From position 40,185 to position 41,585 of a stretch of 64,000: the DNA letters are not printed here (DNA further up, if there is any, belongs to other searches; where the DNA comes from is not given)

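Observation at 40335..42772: TIR-(pseudo)GNAT fusion + GNAT + 6-TM protein: candidate uncharacterised NAD-linked defence or signalling cassette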

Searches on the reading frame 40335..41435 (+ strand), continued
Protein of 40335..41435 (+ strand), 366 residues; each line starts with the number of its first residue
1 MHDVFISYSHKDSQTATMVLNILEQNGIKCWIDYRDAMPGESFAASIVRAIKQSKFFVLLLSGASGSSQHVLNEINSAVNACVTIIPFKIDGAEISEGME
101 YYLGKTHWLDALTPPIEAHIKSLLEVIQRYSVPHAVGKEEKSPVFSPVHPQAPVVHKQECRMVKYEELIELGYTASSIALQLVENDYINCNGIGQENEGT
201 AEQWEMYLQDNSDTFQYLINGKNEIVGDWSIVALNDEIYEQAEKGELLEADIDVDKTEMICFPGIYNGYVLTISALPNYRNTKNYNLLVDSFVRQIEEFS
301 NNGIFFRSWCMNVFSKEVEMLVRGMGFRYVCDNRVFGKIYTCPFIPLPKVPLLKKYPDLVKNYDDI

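Call 19: search_solved_structures(query=A1, max_evalue=1, show_alignments=3)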
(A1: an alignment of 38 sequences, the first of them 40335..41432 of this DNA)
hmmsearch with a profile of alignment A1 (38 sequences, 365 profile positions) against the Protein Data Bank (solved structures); distinct sequences matched with E-value up to 1: 50.
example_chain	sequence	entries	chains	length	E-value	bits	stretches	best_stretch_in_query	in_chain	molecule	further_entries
4w8h_A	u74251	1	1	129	1.3e-06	31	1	2-65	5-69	Toll-receptor-related 2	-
4w8g_A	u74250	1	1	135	1.3e-06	30.9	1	2-65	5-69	Toll-receptor-related 2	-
6wt6_A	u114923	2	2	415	1.5e-06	30.7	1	3-81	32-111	Metazoan TIR-STING fusion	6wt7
9mud_K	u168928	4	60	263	3.2e-05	26.4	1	1-89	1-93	Cat1 (CRISPR associated TIR 1) pentagonal filament | Cat1 (CRISPR associated TIR 1) pentagonal filament assembly | Cat1 (CRISPR-associated TIR 1)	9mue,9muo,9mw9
8p2m_A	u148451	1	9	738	0.00012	24.5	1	3-87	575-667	NAD(+) hydrolase tir-1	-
4om7_A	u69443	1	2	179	0.00014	24.3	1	4-75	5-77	Toll-like receptor 6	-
8p2l_A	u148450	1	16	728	0.00017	24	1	3-87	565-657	NAD(+) hydrolase SARM1,NAD(+) hydrolase tir-1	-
7jlv_A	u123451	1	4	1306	0.00057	22.3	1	2-78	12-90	Disease resistance protein Roq1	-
7jlu_A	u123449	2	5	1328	0.00059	22.2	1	2-78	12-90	Disease resistance protein Roq1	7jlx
4lqd_A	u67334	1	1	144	0.00074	21.9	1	3-62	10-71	Toll/interleukin-1 receptor domain-containing adapter protein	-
2y92_A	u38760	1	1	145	0.00075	21.9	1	3-62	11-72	TOLL/INTERLEUKIN-1 RECEPTOR DOMAIN-CONTAINING ADAPTER PROTEIN,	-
3ub4_A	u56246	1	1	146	0.00076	21.9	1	3-62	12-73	Toll/interleukin-1 receptor domain-containing adapter protein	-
8jzm_A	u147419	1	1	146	0.00077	21.8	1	3-62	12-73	Toll/interleukin-1 receptor domain-containing adapter protein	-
3ub2_A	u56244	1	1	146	0.00077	21.8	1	3-62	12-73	Toll/interleukin-1 receptor domain-containing adapter protein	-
4fz5_A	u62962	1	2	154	0.00086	21.7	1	3-62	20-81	Toll/interleukin-1 receptor domain-containing adapter protein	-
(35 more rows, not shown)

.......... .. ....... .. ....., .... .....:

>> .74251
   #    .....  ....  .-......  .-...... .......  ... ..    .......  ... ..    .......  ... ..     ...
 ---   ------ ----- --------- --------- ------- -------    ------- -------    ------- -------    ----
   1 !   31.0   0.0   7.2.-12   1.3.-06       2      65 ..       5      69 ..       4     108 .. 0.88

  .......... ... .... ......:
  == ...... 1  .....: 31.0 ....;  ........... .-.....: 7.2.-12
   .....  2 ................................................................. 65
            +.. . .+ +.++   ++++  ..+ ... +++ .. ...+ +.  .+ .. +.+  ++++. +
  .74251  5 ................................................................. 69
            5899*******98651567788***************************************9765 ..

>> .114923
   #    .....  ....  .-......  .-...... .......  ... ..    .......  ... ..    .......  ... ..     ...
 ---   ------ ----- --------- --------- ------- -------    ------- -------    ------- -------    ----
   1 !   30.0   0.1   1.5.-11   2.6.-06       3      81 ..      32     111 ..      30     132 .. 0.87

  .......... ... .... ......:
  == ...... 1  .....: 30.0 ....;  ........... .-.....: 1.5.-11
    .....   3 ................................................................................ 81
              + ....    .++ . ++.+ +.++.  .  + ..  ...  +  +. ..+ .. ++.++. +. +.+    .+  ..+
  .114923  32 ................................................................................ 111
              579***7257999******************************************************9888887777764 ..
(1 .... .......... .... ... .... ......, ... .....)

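Call 20: fold_search(model_id=the predicted structure, library=pdb)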
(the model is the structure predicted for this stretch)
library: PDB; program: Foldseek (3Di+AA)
matches with E <= 10: 1494; with E <= 0.001: 163
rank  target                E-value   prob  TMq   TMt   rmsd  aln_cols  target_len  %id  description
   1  9mw2_B                2.5e-07  1.00  0.31  0.77   2.7       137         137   28  Structure of SARM1 TIR domain bound to G6831 (released 2026-02-04)
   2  9mw2_A                2.7e-07  1.00  0.30  0.80   2.5       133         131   28  Structure of SARM1 TIR domain bound to G6831 (released 2026-02-04)
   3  8oz6_A                5.9e-07  1.00  0.33  0.29   2.4       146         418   23  cryoEM structure of SPARTA complex ligand-free (released 2023-08-16)
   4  6o0u_A                6.7e-07  1.00  0.30  0.74   3.2       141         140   27  Crystal structure of the TIR domain H685A mutant from human SARM1 (released 2019-09-04)
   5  9mw1_B                8.0e-07  1.00  0.30  0.74   3.2       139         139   25  Structure of SARM1 TIR domain bound to G8758 (released 2026-02-04)
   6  6o0q_A                8.5e-07  1.00  0.30  0.74   3.7       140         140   26  Crystal structure of the TIR domain from human SARM1 in complex with ribose (released 2019-09-04)
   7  4w8g                  1.0e-06  1.00  0.31  0.86   2.3       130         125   24  Crystal structure of the TIR domain of the Toll-related Receptor TRR-2 from the lower metazoan Hydra magnipapillata (cry (released 2015-09-09)
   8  5uzb_A                1.1e-06  1.00  0.31  0.73   2.7       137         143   20  Cryo-EM structure of the MAL TIR domain filament (released 2017-07-26)
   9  9ugj_B                1.1e-06  1.00  0.30  0.73   3.3       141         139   26  Structure of SARM1 bound to SIR3-ADPR (released 2026-02-18)
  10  8d0g_B                1.5e-06  1.00  0.29  0.73   3.8       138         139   26  Human SARM1 TIR domain bound to NB-3-ADPRP (released 2022-09-21)
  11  9ugj_F                1.5e-06  1.00  0.29  0.71   3.8       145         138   26  Structure of SARM1 bound to SIR3-ADPR (released 2026-02-18)
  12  8isy_B                2.0e-06  1.00  0.32  0.27  30.8       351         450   15  Cryo-EM structure of free-state Crt-SPARTA (released 2023-10-18)
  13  7xoz_B                2.4e-06  1.00  0.30  0.62   5.5       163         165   18  Crystal structure of RPPT-TIR (released 2023-11-08)
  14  8spo_I                2.5e-06  1.00  0.33  0.33  29.1       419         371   15  Tetramerized activation of MapSPARTA bound with NAD+ (released 2023-08-23)
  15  4w8h_A                2.8e-06  1.00  0.31  0.85   2.3       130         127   24  Crystal structure of the TIR domain of the Toll-related Receptor TRR-2 from the lower metazoan Hydra magnipapillata (c (released 2015-09-09)
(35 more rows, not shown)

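Call 51: find_encoding_contigs(protein=P0002, flank=8000, max_places=2)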
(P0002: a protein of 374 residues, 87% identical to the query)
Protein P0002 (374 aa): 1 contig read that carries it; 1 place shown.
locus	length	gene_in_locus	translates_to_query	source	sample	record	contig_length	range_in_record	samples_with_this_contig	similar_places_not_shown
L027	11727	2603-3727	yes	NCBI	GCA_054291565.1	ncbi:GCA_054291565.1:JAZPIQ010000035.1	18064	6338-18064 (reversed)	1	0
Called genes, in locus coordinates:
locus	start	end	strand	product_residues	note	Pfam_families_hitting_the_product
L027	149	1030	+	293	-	PF01261:AP_endonuc_2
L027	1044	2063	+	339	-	PF22244:GCE_fung (weak)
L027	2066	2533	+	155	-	PF06695:Sm_multidrug_ex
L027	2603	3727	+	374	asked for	PF01582:TIR, PF08937:ThsB_TIR (weak), PF13676:TIR_2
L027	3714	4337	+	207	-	PF00583:Acetyltransf_1, PF13508:Acetyltransf_7, PF08445:FR47 (weak), PF13673:Acetyltransf_10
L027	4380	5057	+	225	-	-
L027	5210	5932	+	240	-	PF19567:CpsB_CapC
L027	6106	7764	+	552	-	PF02734:Dak2, PF21645:FakA-like_M, PF13684:FakA-like_C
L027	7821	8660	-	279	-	PF02811:PHP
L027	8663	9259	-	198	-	-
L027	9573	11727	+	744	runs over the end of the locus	PF02901:PFL-like, PF01228:Gly_radical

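Call 52: find_encoding_contigs(protein=P0003, flank=8000, max_places=2)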
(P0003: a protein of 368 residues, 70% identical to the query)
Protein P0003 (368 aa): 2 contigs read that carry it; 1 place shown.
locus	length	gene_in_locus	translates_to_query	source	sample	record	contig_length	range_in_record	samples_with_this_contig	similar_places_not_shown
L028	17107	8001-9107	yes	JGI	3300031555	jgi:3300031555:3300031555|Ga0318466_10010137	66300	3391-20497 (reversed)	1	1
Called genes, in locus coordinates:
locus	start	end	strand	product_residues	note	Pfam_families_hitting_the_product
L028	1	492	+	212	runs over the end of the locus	PF11667:DUF3267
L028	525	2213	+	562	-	PF04909:Amidohydro_2, PF18082:NAT_N, PF18164:GNAT_C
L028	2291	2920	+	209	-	-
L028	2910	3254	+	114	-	-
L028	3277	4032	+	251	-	PF06738:ThrE, PF12821:ThrE_2 (faint)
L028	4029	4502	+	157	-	PF06738:ThrE, PF12821:ThrE_2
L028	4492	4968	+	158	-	PF14622:Ribonucleas_3_3, PF00636:Ribonuclease_3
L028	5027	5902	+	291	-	PF14808:TMEM164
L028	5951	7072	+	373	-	PF13091:PLDc_2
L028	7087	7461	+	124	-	-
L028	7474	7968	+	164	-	PF00583:Acetyltransf_1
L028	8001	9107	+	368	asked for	PF01582:TIR, PF13676:TIR_2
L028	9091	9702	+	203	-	PF00583:Acetyltransf_1, PF13508:Acetyltransf_7, PF13673:Acetyltransf_10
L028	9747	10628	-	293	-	PF02311:AraC_binding, PF07883:Cupin_2 (weak), PF12833:HTH_18, PF00165:HTH_AraC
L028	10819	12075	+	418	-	PF07690:MFS_1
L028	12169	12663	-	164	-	-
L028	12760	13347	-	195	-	-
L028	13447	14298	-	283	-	-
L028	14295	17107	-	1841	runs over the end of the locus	PF12810:ALK_LTK_GRD (weak), PF17966:Muc_B2 (faint), PF06458:MucBP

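Call 63: find_encoding_contigs(protein=P0066, flank=10000, max_places=1)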
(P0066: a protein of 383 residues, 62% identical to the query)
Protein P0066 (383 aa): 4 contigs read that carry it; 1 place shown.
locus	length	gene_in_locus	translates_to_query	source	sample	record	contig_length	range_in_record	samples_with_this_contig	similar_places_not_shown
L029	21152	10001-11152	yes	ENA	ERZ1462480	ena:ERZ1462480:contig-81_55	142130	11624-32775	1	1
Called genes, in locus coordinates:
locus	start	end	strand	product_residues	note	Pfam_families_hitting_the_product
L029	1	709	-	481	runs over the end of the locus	-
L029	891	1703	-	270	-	PF14808:TMEM164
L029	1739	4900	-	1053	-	PF18998:Flg_new_2, PF09479:Flg_new, PF01841:Transglut_core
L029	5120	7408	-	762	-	PF22666:Glyco_hydro_2_N2, PF00703:Glyco_hydro_2 (weak), PF02836:Glyco_hydro_2_C (weak)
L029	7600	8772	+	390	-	PF01757:Acyl_transf_3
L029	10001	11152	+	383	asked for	PF01582:TIR, PF13676:TIR_2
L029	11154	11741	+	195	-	PF00583:Acetyltransf_1, PF13673:Acetyltransf_10 (faint), PF13508:Acetyltransf_7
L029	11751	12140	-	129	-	PF09719:C_GCAxxG_C_C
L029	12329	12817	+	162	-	PF00583:Acetyltransf_1, PF13673:Acetyltransf_10 (weak), PF13508:Acetyltransf_7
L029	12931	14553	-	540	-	PF00474:SSF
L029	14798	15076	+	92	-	PF03992:ABM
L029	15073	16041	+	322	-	PF19789:DUF6273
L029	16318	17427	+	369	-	PF01545:Cation_efflux, PF16916:ZT_dimer (faint)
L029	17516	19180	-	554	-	PF00501:AMP-binding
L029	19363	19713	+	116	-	PF03780:Asp23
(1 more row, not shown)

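Call 64: find_encoding_contigs(protein=P0051, flank=10000, max_places=1)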
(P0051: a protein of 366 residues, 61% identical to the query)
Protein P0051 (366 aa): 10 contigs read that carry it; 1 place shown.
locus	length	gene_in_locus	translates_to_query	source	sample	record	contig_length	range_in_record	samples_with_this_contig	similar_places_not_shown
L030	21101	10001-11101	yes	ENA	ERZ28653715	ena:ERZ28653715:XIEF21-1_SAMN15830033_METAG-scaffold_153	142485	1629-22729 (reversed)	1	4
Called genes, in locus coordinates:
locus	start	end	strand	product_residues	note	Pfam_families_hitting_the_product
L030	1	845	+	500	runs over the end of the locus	PF01554:MatE (faint), PF01943:Polysacc_synt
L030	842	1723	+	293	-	PF19568:Spore_III_AA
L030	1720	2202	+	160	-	PF09548:Spore_III_AB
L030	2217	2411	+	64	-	PF06686:SpoIIIAC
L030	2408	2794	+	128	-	PF06686:SpoIIIAC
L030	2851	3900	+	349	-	PF09546:Spore_III_AE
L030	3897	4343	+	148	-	-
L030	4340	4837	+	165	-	-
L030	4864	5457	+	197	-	PF12685:SpoIIIAH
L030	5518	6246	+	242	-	-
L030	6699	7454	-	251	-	PF04055:Radical_SAM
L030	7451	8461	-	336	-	PF04015:DUF362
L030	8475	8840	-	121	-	PF13840:ACT_7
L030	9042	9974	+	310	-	-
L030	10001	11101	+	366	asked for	PF01582:TIR, PF13676:TIR_2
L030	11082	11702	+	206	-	PF00583:Acetyltransf_1, PF08445:FR47, PF13508:Acetyltransf_7, PF13673:Acetyltransf_10 (weak)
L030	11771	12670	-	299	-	PF00583:Acetyltransf_1, PF13673:Acetyltransf_10, PF13444:Acetyltransf_5 (faint), PF13508:Acetyltransf_7, PF01243:PNPOx_N, PF12900:Pyridox_ox_2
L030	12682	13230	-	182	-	PF01863:YgjP-like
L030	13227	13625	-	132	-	PF00383:dCMP_cyt_deam_1 (weak)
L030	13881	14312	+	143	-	-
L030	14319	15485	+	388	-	PF03977:OAD_beta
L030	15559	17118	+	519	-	PF02638:GHL10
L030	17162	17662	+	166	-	PF00160:Pro_isomerase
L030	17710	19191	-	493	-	-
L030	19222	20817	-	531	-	PF00728:Glyco_hydro_20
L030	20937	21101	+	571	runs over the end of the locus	PF00664:ABC_membrane, PF00005:ABC_tran, PF02463:SMC_N (weak)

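Call 73: list_cluster_members(proteins=[P0001, P0121])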
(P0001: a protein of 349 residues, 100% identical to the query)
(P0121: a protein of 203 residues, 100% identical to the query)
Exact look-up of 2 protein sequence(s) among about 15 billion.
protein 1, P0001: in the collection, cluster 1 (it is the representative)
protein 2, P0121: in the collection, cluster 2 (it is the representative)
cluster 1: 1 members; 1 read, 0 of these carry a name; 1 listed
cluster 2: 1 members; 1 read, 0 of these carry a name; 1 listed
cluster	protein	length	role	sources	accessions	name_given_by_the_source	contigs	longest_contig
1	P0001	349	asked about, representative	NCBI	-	-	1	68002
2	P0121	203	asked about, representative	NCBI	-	-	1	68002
